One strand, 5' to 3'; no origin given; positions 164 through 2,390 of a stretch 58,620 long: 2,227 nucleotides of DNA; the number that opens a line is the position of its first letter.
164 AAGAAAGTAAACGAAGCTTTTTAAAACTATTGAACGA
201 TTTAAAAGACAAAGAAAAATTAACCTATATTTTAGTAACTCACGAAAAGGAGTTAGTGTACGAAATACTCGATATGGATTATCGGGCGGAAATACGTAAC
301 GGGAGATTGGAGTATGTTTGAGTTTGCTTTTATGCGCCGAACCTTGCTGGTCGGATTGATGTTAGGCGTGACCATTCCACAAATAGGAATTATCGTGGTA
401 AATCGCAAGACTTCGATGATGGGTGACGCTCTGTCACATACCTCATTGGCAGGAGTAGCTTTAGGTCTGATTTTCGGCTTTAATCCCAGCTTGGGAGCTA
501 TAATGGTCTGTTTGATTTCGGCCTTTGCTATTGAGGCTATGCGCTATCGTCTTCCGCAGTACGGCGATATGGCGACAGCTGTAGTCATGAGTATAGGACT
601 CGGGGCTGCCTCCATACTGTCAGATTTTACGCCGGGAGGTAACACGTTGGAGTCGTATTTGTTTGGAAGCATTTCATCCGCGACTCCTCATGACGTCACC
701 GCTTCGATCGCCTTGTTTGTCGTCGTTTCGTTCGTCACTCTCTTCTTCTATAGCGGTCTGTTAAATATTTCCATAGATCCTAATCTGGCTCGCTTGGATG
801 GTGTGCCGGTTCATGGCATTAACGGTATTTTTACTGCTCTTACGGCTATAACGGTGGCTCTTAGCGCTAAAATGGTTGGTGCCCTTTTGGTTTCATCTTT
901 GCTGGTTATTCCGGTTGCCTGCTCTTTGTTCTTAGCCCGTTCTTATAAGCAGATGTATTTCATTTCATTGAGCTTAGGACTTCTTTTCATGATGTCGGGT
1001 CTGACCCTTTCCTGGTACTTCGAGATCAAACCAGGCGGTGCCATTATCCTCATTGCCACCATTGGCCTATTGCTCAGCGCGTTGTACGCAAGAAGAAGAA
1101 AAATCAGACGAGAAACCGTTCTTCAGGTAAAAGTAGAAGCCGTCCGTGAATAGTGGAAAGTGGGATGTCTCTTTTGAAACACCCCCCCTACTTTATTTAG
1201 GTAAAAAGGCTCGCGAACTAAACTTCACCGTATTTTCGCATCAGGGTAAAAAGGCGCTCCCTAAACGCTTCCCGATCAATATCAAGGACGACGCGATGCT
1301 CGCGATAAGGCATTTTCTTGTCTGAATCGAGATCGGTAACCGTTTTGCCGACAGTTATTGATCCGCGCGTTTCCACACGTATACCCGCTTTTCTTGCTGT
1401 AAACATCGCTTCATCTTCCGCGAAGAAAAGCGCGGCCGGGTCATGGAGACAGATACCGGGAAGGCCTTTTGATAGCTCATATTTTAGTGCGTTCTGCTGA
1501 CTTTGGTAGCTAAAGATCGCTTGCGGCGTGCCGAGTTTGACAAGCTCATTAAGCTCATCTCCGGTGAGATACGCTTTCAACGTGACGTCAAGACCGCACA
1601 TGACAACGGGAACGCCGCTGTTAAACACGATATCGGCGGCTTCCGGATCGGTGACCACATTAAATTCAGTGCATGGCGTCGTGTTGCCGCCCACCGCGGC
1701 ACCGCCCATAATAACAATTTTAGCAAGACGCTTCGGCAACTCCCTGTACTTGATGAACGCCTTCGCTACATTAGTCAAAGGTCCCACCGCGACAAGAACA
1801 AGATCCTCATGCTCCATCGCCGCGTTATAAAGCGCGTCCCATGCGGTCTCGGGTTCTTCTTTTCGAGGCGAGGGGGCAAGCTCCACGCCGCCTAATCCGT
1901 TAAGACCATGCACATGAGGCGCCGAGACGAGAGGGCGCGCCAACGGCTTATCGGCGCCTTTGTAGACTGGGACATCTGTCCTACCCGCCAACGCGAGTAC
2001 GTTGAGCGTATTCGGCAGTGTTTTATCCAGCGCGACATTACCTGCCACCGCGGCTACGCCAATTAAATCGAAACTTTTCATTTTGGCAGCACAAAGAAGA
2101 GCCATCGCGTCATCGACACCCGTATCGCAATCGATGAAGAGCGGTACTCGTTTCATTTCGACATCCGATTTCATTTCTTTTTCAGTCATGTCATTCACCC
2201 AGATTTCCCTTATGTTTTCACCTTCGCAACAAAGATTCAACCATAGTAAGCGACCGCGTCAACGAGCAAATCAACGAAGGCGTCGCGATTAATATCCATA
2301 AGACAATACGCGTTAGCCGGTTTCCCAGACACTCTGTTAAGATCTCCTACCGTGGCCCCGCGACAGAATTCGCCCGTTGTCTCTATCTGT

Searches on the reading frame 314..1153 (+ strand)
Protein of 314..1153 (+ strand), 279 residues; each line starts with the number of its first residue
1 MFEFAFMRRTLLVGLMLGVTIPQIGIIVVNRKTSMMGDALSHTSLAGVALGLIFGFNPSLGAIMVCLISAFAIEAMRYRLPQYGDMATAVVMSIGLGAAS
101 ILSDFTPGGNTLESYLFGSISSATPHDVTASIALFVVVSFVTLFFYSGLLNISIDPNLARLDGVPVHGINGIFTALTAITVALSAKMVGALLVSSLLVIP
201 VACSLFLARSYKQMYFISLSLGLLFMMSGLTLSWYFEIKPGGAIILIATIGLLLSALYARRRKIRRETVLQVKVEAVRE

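Call 33: search_protein_families(library=pfam, proteins=[window:314-1153:+], max_evalue=0.00001)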
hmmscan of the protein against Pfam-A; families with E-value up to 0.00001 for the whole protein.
window:314-1153:+ (279 aa): 1 family
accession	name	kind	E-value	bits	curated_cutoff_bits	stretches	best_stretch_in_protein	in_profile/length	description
PF00950.22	ABC-3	-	8.6e-55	186.5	20.1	1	4-257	2-256/258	ABC 3 transport family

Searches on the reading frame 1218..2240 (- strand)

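Call 33: search_protein_families(library=pfam, proteins=[window:1218-2240:-], max_evalue=0.00001)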
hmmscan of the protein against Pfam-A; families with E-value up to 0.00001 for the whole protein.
window:1218-2240:- (340 aa): 1 family
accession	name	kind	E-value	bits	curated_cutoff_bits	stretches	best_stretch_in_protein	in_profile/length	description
PF01156.24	IU_nuc_hydro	-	3.1e-87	293.4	34.2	1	35-328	2-297/297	Inosine-uridine preferring nucleoside hydrolase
